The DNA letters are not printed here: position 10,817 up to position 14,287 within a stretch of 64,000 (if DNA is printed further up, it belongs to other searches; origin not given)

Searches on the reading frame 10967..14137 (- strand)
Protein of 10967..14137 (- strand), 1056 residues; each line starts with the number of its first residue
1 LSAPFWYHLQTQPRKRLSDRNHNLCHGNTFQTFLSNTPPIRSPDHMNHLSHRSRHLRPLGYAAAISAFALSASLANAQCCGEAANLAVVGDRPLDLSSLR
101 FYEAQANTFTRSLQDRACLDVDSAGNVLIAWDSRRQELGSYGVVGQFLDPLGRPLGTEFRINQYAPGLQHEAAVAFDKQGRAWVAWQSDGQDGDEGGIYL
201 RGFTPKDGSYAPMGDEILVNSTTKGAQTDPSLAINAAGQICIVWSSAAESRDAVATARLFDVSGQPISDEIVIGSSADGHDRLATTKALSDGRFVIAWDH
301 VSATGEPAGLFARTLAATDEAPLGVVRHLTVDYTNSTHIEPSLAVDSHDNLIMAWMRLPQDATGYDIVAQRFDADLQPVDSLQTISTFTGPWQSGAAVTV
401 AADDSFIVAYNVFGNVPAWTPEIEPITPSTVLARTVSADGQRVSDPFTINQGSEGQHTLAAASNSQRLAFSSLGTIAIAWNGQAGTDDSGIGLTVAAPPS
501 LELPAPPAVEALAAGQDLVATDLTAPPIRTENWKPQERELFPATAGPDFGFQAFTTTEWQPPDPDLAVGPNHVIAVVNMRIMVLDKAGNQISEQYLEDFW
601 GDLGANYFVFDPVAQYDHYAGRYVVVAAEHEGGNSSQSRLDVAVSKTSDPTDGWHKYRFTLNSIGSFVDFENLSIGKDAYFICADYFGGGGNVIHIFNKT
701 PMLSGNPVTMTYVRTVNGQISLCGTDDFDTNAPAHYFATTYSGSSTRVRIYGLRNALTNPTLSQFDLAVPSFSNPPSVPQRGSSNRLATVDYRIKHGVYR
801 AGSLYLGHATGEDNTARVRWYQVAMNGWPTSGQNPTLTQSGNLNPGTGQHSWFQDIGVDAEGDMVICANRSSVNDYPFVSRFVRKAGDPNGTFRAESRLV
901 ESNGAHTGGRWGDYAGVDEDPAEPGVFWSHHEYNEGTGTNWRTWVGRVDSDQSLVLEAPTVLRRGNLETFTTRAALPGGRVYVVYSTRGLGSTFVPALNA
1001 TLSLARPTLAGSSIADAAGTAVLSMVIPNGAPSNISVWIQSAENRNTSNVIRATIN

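Call 6: search_protein_families(library=pfam, proteins=[window:10967-14137:-], max_evalue=0.1)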
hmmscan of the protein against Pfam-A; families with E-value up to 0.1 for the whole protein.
window:10967-14137:- (1056 aa): 1 family
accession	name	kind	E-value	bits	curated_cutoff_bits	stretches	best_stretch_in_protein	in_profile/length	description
PF04616.20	Glyco_hydro_43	-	0.0034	17.2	32.2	0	172-229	124-183/288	Glycosyl hydrolases family 43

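Call 7: search_protein_families(library=ncbifam, proteins=[window:10967-14137:-], max_evalue=0.1)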
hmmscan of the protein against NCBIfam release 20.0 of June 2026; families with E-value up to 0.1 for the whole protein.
window:10967-14137:- (1056 aa): 1 family
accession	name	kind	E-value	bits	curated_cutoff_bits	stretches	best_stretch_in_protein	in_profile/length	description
NF053835.1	PDIAV_lipo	equivalog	3.4e-06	26.7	90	1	170-358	41-219/458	PDIAV motif-containing lipoprotein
